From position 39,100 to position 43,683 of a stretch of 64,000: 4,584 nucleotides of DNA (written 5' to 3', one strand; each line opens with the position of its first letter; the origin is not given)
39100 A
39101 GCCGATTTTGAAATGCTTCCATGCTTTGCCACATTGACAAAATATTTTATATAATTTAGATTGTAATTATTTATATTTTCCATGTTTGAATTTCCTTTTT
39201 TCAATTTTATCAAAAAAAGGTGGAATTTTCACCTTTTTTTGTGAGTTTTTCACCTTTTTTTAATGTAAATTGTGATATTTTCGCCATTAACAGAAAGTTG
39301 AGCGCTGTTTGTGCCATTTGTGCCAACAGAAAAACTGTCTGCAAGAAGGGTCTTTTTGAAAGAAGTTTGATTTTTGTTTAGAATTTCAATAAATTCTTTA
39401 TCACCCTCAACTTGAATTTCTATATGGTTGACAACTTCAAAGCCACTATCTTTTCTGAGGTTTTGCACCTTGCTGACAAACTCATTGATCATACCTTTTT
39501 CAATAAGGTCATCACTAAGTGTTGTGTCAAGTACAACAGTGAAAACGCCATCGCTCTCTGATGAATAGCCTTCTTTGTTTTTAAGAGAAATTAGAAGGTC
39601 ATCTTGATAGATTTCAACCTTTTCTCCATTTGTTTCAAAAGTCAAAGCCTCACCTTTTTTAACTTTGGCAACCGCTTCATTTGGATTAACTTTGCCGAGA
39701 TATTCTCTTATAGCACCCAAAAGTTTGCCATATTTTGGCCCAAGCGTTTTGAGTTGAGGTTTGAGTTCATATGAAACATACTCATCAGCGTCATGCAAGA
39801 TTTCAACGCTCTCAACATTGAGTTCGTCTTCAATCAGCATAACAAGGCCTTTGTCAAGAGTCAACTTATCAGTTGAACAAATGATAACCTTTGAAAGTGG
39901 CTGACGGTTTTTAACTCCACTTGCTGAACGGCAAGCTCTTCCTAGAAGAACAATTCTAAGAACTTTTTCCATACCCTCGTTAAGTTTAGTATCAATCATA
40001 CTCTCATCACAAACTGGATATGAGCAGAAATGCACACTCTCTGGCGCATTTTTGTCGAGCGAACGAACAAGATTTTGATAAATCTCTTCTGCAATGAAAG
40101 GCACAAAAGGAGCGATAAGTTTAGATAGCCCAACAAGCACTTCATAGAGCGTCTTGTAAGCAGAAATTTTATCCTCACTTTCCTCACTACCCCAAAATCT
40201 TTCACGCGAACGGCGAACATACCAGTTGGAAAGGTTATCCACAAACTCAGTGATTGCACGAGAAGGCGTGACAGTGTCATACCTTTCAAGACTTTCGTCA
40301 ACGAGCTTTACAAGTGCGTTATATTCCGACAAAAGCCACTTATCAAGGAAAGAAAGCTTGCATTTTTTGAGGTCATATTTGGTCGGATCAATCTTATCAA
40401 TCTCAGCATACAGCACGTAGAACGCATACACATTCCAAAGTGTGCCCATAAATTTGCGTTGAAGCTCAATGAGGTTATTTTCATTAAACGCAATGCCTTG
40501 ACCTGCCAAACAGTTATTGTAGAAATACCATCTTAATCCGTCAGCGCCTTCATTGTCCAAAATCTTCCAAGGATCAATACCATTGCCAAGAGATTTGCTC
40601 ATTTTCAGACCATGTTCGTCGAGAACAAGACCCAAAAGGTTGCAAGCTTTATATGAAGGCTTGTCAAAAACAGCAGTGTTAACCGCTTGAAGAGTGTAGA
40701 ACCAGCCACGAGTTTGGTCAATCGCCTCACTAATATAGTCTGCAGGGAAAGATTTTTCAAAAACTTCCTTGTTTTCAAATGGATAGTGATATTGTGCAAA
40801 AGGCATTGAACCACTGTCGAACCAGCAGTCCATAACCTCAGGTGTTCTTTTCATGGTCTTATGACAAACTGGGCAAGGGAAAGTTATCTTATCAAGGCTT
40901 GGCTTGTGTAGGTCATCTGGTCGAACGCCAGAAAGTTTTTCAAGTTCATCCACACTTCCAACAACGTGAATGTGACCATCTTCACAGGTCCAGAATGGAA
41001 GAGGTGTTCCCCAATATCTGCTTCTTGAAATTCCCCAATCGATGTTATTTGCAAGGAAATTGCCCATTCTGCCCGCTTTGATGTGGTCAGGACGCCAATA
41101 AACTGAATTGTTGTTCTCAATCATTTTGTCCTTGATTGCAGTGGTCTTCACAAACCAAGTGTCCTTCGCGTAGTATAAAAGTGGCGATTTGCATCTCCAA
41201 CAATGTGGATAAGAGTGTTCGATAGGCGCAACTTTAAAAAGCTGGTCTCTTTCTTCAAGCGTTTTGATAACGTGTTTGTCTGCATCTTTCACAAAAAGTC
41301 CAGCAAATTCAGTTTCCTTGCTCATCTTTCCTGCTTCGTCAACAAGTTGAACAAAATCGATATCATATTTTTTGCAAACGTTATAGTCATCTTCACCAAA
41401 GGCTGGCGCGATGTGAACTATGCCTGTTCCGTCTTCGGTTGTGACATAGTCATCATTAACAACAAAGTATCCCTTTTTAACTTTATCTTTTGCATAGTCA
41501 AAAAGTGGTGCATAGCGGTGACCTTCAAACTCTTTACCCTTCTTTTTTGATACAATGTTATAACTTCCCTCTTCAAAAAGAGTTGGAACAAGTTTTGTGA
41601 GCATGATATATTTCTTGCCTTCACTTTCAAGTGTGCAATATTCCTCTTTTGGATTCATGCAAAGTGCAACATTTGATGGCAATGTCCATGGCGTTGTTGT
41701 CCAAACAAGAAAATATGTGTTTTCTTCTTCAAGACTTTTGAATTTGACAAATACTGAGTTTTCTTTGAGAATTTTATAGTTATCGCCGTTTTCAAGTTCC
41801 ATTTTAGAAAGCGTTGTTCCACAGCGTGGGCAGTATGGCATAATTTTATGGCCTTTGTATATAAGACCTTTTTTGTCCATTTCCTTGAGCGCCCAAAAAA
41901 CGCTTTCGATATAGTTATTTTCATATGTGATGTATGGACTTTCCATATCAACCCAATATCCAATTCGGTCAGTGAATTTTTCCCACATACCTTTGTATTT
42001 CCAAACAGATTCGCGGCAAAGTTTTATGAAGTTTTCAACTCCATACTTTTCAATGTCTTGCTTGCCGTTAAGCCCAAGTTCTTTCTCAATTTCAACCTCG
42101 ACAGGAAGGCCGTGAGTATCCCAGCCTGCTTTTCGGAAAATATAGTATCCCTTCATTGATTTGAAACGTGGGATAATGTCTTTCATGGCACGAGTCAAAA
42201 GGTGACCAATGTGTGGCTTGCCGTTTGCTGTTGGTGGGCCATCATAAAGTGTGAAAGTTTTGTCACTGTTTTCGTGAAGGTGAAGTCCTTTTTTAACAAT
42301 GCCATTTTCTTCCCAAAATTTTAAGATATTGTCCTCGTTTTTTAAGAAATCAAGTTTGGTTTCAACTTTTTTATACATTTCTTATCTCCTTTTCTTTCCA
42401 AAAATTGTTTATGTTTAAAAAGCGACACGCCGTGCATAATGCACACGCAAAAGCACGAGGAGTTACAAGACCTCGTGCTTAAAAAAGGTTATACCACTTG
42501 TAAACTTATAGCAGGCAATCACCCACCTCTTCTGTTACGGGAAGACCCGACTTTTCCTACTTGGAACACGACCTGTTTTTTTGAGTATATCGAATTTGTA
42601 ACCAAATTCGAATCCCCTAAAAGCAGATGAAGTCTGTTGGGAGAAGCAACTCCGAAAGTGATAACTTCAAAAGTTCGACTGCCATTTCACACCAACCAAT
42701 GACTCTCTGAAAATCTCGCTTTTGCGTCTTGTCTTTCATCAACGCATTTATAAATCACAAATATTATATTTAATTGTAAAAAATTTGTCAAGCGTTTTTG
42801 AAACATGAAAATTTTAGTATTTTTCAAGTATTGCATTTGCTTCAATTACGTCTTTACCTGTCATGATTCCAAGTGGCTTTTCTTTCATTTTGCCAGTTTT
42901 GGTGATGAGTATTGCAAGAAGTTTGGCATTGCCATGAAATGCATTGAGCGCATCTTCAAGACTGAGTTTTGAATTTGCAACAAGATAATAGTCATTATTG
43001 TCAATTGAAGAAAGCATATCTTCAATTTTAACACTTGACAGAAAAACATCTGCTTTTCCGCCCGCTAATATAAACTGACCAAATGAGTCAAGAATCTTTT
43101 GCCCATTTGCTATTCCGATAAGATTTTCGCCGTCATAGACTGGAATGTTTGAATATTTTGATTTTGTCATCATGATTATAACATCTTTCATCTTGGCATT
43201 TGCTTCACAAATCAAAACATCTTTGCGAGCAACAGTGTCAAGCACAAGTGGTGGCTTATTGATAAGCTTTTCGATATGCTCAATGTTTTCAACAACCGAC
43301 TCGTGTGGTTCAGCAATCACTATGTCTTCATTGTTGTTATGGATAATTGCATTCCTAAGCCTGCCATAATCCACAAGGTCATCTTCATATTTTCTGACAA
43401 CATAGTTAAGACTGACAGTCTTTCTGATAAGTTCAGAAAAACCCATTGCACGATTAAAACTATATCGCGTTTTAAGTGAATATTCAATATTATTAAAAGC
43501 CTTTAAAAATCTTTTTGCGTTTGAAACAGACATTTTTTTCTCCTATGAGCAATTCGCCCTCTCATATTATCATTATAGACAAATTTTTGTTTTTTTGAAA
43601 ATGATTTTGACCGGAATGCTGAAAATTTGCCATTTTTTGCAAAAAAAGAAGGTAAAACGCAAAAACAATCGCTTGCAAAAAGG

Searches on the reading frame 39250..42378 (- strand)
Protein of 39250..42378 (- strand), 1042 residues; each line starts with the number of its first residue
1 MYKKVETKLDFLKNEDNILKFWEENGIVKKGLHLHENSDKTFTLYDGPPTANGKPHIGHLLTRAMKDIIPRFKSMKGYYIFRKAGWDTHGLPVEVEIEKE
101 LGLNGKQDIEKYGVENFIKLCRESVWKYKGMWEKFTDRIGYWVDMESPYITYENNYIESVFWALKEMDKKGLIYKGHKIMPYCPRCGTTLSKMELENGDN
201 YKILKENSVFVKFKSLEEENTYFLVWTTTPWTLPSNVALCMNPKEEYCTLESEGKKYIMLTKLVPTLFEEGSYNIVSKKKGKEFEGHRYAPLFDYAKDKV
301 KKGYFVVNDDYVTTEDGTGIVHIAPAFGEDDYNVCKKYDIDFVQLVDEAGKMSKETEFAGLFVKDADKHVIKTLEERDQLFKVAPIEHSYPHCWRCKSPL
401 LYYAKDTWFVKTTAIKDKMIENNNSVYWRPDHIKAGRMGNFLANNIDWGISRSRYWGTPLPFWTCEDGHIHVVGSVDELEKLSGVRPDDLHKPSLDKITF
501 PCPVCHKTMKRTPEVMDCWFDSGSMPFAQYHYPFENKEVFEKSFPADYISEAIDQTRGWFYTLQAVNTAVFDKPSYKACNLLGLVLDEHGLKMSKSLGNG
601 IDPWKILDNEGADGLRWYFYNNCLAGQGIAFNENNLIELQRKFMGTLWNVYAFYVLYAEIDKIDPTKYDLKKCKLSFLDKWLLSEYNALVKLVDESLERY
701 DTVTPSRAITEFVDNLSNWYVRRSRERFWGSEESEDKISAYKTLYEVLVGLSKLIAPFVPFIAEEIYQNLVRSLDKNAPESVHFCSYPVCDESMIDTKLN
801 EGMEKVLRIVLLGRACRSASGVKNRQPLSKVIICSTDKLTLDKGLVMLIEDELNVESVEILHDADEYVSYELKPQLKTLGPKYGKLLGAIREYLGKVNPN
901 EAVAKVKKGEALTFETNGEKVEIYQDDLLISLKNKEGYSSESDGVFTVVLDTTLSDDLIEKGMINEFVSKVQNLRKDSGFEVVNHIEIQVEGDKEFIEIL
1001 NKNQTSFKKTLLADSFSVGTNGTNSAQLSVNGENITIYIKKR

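Call 5: search_protein_families(library=pfam, proteins=[window:39250-42378:-])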
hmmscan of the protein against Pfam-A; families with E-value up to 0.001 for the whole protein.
window:39250-42378:- (1042 aa): 5 families
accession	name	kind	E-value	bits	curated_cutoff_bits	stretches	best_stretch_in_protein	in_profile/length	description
PF00133.28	tRNA-synt_1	-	4.1e-122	408.4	22.7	1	18-621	2-404/414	tRNA synthetases class I (I, L, M and V)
PF19302.4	DUF5915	-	1.1e-48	165.8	27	1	848-1041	3-194/195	Domain of unknown function (DUF5915)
PF08264.19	Anticodon_1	-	4e-34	118.1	25.1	1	679-832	1-148/148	Anticodon-binding domain of tRNA ligase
PF09334.17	tRNA-synt_1g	-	2.6e-18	66.4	20.1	2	51-193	10-133/391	tRNA synthetases class I (M)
PF01406.26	tRNA-synt_1e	-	0.00098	19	27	0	587-636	248-296/301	tRNA synthetases class I (C) catalytic domain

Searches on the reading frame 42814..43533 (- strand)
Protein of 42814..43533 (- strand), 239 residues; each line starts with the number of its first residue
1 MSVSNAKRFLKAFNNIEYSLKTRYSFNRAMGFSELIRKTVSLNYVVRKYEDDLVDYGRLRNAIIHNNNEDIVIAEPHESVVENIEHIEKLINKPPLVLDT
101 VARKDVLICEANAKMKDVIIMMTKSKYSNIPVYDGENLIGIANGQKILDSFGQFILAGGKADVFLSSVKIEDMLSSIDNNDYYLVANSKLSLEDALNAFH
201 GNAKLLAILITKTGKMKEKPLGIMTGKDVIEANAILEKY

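Call 58: search_protein_families(library=pfam, proteins=[window:42814-43533:-], max_evalue=0.00001)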
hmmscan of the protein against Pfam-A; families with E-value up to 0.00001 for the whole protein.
window:42814-43533:- (239 aa): 1 family
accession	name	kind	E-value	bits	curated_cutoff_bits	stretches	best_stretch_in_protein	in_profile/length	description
PF00571.33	CBS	-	3.5e-10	40.5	24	1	101-142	4-46/57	CBS domain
